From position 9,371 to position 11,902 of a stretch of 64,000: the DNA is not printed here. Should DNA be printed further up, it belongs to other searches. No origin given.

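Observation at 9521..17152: Candidate cycloalternan (cyclic tetrasaccharide) scavenging locus with no cyclic-sugar-forming enzymes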

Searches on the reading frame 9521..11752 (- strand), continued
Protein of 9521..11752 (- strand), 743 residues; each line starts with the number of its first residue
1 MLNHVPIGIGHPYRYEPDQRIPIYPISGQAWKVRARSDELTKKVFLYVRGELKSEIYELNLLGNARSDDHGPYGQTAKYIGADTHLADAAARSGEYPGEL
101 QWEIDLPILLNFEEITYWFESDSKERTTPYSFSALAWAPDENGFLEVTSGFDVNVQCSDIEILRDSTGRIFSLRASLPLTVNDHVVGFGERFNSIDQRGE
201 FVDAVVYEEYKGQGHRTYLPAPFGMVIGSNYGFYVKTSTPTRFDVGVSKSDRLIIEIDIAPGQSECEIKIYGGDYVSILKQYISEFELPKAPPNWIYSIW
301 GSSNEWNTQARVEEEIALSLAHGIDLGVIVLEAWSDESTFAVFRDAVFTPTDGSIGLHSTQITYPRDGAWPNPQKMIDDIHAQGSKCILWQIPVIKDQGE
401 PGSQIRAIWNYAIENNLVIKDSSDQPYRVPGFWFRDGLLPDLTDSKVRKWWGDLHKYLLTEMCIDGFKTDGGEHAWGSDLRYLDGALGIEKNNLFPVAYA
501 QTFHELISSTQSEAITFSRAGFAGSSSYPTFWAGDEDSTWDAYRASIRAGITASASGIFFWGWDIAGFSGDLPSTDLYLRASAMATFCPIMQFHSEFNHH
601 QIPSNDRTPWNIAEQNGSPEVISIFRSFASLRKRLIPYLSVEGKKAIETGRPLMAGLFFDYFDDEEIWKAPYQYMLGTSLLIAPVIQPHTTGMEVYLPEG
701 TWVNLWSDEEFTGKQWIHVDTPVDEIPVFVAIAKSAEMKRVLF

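Call 35: search_solved_structures(query=window:9521-11752:-, show_alignments=4, max_evalue=1e-100)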
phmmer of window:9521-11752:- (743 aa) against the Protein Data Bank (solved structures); distinct sequences matched with E-value up to 1e-100: 6.
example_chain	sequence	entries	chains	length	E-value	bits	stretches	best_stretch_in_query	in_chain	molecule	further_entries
5f7s_A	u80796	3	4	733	1.5e-187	628.7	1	1-731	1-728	Glycoside hydrolase family 31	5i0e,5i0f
5i0g_B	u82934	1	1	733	1.7e-186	625.2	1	1-731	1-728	Glycoside hydrolase family 31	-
5x3i_A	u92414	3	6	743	1.3e-180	605.8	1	1-741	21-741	Glycoside hydrolase family 31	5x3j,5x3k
5i0d_A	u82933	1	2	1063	6.6e-123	414.9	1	182-731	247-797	Lmo2446 protein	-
4kmq_A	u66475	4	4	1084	6.9e-123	414.9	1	182-731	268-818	Lmo2446 protein | Alpha-xylosidase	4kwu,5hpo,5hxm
5f7u_A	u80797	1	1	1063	2.9e-122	412.8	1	182-731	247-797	Cycloalternan-forming enzyme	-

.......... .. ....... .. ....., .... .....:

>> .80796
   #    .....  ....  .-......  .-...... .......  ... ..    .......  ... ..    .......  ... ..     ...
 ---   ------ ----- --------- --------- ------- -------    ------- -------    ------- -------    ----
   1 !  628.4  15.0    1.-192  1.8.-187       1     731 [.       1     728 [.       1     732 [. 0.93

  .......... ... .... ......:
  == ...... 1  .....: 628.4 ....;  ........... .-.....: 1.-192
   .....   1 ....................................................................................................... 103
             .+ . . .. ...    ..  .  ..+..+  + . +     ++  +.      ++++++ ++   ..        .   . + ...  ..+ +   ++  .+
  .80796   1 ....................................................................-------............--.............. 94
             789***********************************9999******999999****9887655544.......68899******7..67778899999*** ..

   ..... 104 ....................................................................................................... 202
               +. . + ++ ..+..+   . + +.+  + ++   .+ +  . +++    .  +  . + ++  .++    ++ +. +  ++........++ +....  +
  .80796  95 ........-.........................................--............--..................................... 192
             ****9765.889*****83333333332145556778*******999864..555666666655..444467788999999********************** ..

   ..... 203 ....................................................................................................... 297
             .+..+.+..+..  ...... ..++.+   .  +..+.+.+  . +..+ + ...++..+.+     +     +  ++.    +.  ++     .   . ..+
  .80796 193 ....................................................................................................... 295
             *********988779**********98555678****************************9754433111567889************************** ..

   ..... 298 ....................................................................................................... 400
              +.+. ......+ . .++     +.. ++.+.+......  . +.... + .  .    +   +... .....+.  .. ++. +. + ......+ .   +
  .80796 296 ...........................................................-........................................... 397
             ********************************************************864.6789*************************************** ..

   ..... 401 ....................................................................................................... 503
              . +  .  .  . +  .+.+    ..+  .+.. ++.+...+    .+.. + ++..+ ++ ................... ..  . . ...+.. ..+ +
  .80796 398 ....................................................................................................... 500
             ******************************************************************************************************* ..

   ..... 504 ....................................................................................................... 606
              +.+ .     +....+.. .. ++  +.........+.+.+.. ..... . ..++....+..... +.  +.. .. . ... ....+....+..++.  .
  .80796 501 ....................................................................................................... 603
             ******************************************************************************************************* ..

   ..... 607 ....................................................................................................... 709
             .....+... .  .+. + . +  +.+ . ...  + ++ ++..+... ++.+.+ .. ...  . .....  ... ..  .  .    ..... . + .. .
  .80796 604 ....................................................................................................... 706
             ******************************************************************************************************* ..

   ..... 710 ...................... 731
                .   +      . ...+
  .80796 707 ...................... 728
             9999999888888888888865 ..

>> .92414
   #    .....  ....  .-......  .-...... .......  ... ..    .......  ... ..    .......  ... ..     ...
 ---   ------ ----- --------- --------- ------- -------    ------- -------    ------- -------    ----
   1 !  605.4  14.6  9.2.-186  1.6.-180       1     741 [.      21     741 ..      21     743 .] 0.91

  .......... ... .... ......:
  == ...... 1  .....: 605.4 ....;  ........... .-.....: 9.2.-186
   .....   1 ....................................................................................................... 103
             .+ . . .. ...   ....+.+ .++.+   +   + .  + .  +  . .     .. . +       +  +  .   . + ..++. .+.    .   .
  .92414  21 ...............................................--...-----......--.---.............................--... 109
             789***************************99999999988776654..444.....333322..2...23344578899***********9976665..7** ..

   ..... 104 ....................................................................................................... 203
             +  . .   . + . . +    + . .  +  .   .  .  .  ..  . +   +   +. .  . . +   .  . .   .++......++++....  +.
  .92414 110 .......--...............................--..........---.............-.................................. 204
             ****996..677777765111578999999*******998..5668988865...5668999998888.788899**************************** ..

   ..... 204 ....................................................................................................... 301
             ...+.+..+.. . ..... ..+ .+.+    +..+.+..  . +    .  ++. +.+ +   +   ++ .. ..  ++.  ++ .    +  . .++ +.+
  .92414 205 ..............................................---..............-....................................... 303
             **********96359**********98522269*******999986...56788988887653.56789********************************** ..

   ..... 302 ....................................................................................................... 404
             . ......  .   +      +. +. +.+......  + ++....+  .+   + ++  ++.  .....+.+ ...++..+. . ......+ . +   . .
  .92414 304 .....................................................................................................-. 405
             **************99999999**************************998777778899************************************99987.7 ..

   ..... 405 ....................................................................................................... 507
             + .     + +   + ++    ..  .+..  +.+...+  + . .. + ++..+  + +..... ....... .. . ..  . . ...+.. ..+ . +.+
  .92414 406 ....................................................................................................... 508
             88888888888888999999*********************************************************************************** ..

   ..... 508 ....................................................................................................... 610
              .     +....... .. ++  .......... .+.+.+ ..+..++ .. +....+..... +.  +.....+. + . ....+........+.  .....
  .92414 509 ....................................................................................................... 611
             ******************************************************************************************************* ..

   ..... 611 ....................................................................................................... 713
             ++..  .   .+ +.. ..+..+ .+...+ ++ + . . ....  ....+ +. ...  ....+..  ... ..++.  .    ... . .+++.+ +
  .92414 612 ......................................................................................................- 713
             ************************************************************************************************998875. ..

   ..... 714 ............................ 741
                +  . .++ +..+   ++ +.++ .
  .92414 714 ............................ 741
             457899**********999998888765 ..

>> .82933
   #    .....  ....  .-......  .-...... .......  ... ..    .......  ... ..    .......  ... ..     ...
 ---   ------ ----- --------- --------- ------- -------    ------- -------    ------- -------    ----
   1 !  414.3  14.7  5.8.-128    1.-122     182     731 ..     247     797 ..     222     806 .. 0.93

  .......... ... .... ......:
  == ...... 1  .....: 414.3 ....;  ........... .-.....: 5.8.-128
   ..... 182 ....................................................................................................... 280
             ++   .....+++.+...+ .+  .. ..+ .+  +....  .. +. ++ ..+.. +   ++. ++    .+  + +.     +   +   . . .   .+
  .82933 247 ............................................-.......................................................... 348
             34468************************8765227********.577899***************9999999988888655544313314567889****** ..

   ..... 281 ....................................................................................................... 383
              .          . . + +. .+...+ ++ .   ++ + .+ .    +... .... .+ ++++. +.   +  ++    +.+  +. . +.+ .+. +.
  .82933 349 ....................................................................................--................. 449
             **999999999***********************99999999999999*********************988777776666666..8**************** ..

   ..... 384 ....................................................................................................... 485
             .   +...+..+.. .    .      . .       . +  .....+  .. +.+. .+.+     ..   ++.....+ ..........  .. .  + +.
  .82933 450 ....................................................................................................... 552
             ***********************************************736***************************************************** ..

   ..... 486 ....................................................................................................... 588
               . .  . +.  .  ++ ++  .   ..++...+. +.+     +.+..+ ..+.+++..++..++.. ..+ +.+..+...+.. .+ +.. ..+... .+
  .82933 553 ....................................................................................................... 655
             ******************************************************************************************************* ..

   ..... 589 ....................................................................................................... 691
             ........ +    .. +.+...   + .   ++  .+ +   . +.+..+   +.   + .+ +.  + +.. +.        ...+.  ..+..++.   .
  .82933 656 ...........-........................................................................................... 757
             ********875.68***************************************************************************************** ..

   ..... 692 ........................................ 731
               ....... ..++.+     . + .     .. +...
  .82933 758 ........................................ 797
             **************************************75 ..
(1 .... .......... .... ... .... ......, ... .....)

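Call 64: search_protein_families(library=pfam, proteins=[L028:4213-5481:+, L028:7282-8397:+, L028:8400-9986:+, L028:12301-13425:+, L022:12259-13410:-, L022:19653-20765:+], max_evalue=0.00001)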
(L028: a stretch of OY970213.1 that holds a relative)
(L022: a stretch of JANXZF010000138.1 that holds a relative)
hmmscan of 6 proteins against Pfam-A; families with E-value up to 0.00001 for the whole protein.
L028:4213-5481:+ (422 aa): 2 families
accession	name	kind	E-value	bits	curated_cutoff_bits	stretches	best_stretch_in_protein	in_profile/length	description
PF01547.30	SBP_bac_1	-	3e-42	146.1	26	1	51-340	3-306/307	Bacterial extracellular solute-binding protein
PF13416.11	SBP_bac_8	-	5e-34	118.8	27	1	60-347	2-256/279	Bacterial extracellular solute-binding protein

L028:7282-8397:+ (371 aa): 1 family
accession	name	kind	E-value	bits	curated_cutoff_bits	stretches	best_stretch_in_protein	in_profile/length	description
PF00723.27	Glyco_hydro_15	-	2.4e-19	70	22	1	23-297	14-327/427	Glycosyl hydrolases family 15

L028:8400-9986:+ (528 aa): 1 family
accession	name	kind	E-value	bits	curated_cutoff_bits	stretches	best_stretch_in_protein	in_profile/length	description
PF13199.12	Glyco_hydro_66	-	1.4e-65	222.4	23.7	1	63-471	79-491/546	Glycosyl hydrolase family 66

L028:12301-13425:+ (374 aa): 1 family
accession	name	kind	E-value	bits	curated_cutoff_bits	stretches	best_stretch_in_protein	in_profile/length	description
PF13424.12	TPR_12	-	6.8e-10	39.4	30.1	0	132-197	4-71/77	Tetratricopeptide repeat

L022:12259-13410:- (383 aa): 1 family
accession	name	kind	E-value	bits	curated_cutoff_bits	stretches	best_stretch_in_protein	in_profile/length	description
PF00480.26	ROK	-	4.8e-44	151.5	22.9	1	87-376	2-293/294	ROK family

L022:19653-20765:+ (370 aa): 1 family
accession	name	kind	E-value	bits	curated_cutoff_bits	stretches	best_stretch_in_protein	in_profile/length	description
PF13424.12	TPR_12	-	2e-07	31.5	30.1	0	128-193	4-71/77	Tetratricopeptide repeat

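Call 65: search_solved_structures(query=L028:8400-9986:+, max_evalue=1e-20)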
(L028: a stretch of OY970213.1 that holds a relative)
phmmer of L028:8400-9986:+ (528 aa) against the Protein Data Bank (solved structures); distinct sequences matched with E-value up to 1e-20: 5.
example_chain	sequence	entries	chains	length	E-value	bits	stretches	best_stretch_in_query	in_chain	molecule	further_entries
8iu8_A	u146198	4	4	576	3.4e-28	101.9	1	4-398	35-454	Candidate dextranase Glycoside hydrolase family 66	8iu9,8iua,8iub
3wnk_A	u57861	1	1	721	1.9e-24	89.5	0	67-331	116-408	Cycloisomaltooligosaccharide glucanotransferase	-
3wnp_A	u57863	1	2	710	2.2e-23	86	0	67-331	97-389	Cycloisomaltooligosaccharide glucanotransferase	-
3wnl_A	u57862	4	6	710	2.3e-23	86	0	67-331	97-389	Cycloisomaltooligosaccharide glucanotransferase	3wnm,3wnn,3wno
9sjg_A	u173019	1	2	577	8.1e-21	77.5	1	58-417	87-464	Cycloisomaltooligosaccharide glucanotransferase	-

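Call 66: search_solved_structures(query=L028:4213-5481:+, max_evalue=1e-15)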
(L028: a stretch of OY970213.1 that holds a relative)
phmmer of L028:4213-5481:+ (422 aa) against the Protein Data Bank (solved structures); distinct sequences matched with E-value up to 1e-15: 13.
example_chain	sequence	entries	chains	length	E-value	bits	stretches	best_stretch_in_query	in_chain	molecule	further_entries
9xf5_A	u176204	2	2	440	1.5e-80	274.6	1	30-422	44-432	ABC transporter substrate-binding protein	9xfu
8art_A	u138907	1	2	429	3.8e-32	115.2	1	15-417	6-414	Putative secreted maltose-binding protein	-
3jzj_A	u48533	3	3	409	3.1e-29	105.6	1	40-354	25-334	Acarbose/maltose binding protein GacH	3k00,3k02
3k01_A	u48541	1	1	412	3.3e-29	105.5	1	40-354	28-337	Acarbose/maltose binding protein GacH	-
5ysb_A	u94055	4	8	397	1.9e-27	99.7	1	35-422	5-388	Lin1841 protein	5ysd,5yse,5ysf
4qrz_A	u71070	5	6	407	2.3e-26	96.1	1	36-418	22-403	ABC-TYPE SUGAR TRANSPORTER | ABC transporter, substrate binding protein (Sugar)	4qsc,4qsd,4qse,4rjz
5ci5_A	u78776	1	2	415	5.3e-26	94.9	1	40-420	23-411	Extracellular solute-binding protein family 1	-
7x0i_A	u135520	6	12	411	7.9e-21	77.9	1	40-355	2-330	CbpB | CpbB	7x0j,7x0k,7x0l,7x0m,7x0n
7bvt_A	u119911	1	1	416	3.4e-20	75.8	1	39-421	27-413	Hypothetical sugar ABC-transporter sugar binding protein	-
4g68_A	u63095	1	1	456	1.8e-19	73.4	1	30-283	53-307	ABC transporter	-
4g68_B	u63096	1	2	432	2.2e-19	73.1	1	30-284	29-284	ABC transporter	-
3zkk_A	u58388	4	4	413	1.3e-16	64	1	29-349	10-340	XOS BINDING PROTEIN | PUTATIVE SUGAR TRANSPORTER SOLUTE-BINDING PROTEIN | SUGAR TRANSPORTER SOLUTE-BINDING PROTEIN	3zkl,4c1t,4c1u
3uor_A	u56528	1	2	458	2.5e-16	63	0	35-342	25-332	ABC transporter sugar binding protein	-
